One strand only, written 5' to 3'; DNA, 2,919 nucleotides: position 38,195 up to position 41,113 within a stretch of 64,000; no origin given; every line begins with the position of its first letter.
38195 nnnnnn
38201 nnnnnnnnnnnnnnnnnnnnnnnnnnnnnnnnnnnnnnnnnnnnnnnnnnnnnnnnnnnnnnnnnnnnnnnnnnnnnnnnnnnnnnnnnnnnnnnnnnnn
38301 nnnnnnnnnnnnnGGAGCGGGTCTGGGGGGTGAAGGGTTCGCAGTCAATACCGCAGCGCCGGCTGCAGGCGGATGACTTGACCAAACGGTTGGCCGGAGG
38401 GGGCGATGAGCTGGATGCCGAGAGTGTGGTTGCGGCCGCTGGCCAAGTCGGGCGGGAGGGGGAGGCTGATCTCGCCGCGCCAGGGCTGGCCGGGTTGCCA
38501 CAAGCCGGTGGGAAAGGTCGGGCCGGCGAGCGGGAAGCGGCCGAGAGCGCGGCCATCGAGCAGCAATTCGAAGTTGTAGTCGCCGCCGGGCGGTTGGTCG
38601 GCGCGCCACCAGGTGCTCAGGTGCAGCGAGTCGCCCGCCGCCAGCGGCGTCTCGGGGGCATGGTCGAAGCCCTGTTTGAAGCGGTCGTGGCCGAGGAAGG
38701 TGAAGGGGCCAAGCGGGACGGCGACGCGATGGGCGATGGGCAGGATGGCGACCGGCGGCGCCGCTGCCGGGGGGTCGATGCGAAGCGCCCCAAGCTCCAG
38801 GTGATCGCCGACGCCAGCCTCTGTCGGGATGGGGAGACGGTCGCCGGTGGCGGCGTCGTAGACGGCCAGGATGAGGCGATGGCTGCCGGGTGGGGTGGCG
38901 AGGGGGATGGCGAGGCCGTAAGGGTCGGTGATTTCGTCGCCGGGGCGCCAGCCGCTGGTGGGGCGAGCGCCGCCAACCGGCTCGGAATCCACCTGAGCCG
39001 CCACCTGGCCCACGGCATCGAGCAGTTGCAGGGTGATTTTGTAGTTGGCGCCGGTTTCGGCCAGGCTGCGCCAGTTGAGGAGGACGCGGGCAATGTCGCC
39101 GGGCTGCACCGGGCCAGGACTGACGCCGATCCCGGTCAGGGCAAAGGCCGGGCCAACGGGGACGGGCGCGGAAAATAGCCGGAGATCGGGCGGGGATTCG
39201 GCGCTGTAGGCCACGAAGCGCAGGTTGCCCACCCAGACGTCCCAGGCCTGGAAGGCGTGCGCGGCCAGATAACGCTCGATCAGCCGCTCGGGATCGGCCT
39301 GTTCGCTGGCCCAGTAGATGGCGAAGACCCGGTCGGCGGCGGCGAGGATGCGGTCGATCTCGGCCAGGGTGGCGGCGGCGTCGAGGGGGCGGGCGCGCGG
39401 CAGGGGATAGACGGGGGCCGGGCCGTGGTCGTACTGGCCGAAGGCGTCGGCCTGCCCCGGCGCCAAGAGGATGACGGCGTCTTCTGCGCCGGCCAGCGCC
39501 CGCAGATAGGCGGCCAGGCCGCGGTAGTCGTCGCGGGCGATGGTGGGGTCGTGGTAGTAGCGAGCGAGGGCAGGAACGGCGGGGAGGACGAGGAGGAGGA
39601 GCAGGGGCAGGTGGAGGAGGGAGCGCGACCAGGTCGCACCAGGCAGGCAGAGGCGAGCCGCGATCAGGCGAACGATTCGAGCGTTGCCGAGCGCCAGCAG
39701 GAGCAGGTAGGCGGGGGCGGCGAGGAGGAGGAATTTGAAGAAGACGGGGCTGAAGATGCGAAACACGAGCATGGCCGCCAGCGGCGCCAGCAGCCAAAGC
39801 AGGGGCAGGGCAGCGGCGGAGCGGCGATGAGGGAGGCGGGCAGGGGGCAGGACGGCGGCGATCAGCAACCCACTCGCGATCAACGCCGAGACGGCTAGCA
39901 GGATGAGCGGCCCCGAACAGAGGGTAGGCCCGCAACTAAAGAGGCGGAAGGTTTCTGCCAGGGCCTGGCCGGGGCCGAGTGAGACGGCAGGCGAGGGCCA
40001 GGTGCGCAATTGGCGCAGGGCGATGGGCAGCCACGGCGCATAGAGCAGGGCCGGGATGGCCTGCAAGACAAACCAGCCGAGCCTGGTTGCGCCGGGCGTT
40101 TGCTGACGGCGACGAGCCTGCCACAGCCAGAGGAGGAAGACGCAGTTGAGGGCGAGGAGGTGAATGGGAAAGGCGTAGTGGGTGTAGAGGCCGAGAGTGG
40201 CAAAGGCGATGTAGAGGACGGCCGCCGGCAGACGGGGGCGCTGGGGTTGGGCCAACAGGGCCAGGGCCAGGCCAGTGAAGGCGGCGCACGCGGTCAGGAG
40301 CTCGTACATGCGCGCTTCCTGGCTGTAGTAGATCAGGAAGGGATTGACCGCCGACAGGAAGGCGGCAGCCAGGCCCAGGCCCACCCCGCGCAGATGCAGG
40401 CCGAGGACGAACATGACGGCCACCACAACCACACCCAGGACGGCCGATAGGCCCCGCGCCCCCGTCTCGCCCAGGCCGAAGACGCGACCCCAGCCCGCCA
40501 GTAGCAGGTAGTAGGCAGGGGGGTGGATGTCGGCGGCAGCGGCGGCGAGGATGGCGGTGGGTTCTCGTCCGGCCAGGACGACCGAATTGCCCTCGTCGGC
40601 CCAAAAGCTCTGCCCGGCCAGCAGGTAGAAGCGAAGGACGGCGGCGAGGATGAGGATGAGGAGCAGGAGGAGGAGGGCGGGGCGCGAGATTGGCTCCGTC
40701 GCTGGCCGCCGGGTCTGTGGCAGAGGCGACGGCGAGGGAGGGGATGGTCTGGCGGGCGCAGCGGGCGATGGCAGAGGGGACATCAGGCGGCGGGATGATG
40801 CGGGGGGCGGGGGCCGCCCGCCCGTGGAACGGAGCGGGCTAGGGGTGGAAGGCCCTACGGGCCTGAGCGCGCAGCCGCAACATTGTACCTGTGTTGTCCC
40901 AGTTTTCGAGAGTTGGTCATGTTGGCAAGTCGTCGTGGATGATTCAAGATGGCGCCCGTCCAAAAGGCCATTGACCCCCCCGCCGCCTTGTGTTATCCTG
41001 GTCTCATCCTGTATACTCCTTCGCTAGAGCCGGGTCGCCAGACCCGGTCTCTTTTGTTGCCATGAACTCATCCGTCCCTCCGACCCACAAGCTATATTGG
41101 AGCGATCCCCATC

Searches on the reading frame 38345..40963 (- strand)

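Call 46: search_protein_families(library=pfam, proteins=[window:38345-40963:-], max_evalue=0.00001)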
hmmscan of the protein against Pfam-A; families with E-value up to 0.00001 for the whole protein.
window:38345-40963:- (872 aa): 1 family
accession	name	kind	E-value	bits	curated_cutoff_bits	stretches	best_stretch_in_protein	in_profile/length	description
PF13231.12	PMT_2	-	4.8e-06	27.3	26.1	1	147-301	2-152/160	Dolichyl-phosphate-mannose-protein mannosyltransferase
